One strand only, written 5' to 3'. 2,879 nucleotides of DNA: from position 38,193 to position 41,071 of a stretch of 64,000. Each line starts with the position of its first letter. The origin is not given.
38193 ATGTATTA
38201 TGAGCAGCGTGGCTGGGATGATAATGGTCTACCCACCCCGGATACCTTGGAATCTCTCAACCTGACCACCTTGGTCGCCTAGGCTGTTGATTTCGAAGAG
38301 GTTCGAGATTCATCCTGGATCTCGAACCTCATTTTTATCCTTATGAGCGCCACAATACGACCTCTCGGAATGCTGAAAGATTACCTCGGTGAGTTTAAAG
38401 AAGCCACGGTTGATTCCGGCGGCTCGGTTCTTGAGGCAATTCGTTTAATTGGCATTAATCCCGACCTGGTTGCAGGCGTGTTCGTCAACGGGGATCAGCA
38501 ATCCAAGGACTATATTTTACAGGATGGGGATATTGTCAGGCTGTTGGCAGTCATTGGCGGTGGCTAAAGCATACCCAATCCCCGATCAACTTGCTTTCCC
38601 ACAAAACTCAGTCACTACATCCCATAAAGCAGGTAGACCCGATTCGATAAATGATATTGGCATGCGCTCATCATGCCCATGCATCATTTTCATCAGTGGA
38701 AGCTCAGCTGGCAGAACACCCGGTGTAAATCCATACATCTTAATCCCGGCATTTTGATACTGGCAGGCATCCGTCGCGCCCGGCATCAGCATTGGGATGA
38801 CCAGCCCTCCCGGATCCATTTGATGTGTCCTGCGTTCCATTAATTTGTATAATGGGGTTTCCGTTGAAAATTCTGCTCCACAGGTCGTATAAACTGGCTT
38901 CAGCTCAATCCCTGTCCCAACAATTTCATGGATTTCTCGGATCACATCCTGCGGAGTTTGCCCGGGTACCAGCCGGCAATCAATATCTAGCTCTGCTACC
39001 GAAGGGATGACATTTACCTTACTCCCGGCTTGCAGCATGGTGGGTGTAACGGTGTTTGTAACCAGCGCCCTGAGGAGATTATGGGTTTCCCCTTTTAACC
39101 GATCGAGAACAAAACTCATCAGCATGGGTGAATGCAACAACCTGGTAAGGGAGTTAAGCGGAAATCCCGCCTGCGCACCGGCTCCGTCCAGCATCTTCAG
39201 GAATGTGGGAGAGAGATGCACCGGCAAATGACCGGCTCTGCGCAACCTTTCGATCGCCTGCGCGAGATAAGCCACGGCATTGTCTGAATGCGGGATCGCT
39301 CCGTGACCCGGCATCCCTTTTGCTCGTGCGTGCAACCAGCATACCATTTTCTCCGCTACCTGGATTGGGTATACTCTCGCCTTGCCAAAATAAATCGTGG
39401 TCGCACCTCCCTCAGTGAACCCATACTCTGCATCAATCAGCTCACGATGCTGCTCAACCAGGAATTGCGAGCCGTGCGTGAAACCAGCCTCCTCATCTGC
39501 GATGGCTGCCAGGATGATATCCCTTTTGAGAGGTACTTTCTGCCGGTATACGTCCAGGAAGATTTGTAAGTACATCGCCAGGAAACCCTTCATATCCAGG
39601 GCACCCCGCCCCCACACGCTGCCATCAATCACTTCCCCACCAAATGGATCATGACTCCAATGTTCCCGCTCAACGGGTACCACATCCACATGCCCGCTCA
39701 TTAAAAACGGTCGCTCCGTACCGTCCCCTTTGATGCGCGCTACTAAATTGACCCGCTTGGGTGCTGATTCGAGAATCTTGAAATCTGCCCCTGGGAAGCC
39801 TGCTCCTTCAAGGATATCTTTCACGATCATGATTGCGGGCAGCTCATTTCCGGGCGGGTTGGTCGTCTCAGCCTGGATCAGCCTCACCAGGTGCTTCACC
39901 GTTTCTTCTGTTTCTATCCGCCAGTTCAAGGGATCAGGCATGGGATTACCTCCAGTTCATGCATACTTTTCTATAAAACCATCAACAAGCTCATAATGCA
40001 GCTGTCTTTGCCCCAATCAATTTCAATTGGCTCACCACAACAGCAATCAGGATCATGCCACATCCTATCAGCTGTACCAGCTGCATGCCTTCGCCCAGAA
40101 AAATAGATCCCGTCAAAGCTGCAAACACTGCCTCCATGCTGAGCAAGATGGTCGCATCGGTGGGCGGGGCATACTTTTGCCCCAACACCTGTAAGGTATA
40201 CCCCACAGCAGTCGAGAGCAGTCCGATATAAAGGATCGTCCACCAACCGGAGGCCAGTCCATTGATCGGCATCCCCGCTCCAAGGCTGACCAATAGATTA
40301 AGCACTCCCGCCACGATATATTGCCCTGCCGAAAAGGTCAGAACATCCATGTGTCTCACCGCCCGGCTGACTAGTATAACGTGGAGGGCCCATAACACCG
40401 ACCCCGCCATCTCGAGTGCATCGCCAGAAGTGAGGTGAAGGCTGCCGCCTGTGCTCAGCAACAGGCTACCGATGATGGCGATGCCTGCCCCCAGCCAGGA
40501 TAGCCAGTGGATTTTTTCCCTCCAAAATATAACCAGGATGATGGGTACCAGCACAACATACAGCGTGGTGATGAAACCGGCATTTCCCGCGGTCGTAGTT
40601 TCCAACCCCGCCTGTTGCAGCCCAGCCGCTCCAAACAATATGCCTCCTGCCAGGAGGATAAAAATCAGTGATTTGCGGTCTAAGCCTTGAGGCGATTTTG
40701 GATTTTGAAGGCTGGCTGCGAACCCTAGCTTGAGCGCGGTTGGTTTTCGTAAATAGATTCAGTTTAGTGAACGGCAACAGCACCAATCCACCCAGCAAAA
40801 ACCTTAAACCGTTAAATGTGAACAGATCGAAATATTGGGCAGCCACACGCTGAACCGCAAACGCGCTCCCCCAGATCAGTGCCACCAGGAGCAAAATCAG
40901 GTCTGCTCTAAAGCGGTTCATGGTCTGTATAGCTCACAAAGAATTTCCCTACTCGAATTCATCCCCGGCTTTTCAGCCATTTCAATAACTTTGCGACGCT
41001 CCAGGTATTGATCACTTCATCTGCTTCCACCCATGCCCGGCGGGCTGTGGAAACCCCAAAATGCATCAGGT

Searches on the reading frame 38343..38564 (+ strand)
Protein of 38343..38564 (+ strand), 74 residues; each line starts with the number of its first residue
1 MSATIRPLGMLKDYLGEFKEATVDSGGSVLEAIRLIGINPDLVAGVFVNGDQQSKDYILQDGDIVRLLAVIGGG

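Call 3: search_protein_families(library=pfam, proteins=[window:38343-38564:+])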
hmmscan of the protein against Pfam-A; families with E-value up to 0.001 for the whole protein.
window:38343-38564:+ (74 aa): 1 family
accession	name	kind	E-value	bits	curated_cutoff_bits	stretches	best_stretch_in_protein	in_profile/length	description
PF02597.26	ThiS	-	5e-06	27.4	22.5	1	14-74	3-76/76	ThiS family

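Call 4: search_protein_families(library=ncbifam, proteins=[window:38343-38564:+])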
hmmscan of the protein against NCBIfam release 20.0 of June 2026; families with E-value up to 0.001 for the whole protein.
window:38343-38564:+ (74 aa): 0 families

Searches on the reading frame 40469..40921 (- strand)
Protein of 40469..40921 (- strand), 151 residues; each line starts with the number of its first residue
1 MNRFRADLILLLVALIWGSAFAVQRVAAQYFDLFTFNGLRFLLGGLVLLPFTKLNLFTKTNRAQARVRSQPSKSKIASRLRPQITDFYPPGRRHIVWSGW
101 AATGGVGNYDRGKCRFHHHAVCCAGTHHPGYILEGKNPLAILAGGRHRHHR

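Call 44: search_protein_families(library=pfam, proteins=[window:40469-40921:-], max_evalue=0.00001)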
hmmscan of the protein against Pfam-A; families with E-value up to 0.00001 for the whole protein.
window:40469-40921:- (151 aa): 1 family
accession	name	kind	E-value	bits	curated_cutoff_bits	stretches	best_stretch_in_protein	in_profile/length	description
PF00892.27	EamA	-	2.4e-09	38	28.2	1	6-54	3-51/135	EamA-like transporter family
